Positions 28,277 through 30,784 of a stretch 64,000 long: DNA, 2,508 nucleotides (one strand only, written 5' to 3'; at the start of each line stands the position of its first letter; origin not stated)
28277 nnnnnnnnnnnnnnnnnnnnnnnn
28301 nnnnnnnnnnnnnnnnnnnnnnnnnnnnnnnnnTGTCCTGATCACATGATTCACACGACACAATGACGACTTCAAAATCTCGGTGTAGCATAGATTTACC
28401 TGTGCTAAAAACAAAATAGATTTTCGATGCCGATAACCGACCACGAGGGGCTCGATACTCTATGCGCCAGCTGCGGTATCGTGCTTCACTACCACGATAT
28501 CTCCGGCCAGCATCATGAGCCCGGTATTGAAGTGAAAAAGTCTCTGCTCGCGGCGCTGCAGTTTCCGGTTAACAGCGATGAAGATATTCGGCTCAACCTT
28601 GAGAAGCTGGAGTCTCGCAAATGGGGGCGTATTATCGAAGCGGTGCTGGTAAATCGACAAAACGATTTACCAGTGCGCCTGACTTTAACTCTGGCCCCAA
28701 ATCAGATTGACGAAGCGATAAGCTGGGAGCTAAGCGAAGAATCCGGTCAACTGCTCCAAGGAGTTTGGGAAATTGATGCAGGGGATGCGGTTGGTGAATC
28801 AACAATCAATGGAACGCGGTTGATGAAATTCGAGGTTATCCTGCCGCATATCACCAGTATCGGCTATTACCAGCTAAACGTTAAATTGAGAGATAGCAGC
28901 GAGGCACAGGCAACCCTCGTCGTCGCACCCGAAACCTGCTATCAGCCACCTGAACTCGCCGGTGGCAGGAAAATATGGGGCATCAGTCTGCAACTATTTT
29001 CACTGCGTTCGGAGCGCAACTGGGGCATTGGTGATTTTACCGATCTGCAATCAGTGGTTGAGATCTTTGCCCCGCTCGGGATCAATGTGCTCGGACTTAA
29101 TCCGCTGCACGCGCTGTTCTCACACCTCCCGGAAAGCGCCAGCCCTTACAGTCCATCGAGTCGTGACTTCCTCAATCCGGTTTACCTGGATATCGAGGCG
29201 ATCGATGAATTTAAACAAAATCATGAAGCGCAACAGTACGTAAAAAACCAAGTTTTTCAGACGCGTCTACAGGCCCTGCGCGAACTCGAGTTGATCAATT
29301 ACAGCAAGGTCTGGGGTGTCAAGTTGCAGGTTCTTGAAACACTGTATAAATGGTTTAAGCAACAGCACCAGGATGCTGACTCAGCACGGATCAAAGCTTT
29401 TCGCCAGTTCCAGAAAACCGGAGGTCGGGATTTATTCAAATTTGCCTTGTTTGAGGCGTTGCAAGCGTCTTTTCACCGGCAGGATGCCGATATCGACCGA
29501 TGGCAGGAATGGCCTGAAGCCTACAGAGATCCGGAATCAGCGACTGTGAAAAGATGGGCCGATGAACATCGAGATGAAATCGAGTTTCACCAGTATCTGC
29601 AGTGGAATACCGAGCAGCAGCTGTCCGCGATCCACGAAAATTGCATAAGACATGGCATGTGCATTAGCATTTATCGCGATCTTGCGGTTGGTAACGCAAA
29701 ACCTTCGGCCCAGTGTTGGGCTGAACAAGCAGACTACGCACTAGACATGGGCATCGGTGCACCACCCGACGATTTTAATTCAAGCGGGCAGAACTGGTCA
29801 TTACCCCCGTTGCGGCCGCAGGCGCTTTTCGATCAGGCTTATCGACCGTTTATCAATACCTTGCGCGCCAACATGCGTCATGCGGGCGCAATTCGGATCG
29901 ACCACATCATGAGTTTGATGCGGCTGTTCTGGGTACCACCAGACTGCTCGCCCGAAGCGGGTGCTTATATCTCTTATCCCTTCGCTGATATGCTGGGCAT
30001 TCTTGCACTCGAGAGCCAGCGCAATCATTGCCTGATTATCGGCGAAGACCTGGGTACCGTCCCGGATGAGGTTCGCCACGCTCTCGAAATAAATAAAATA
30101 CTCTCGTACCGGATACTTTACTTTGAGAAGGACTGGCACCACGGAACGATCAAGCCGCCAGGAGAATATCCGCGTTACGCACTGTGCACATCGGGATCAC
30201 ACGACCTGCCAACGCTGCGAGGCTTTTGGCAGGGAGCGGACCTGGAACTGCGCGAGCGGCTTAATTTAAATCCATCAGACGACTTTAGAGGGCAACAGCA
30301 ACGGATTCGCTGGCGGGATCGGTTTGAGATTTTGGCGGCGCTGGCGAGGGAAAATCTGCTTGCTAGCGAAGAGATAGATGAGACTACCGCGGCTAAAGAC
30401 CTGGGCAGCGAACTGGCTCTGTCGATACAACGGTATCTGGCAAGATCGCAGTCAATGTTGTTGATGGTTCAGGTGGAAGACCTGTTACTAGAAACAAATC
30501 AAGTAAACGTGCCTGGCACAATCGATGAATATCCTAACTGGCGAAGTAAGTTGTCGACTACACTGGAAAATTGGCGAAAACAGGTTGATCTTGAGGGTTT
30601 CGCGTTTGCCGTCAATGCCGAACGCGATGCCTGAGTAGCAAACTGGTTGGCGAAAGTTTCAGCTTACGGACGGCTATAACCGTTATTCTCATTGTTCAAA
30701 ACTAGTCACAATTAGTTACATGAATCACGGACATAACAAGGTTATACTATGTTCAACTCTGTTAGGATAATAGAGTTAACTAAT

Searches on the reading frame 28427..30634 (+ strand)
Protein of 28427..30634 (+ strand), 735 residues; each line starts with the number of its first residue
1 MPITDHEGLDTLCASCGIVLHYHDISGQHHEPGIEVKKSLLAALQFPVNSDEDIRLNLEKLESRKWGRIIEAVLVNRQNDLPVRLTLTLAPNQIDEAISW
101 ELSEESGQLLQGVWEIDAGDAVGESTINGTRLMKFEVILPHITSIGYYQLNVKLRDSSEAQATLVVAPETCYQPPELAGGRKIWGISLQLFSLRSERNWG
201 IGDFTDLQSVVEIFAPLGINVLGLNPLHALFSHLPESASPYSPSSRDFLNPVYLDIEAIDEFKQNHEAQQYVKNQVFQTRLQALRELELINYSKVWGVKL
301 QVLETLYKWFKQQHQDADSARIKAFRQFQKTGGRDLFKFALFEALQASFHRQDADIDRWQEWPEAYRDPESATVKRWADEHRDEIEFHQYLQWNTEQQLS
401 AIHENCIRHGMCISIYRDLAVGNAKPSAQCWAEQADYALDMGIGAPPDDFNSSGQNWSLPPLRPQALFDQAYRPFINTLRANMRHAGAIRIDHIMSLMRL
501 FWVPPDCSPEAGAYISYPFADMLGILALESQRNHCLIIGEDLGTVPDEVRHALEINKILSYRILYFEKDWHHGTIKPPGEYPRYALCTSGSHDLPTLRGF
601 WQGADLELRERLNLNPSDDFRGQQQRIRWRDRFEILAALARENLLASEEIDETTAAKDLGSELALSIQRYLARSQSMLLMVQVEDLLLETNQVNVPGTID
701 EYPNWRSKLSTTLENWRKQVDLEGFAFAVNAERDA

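Call 49: search_protein_families(library=pfam, proteins=[window:28427-30634:+], max_evalue=0.00001)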
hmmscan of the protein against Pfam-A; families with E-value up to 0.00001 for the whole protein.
window:28427-30634:+ (735 aa): 2 families
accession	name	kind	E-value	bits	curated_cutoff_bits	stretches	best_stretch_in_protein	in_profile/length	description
PF02446.23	Glyco_hydro_77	-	2e-120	403.2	25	1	188-710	1-460/465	4-alpha-glucanotransferase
PF21226.3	MalQ_N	-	1.6e-08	35.2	24.1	1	72-168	3-91/91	MalQ N-terminal beta sandwich domain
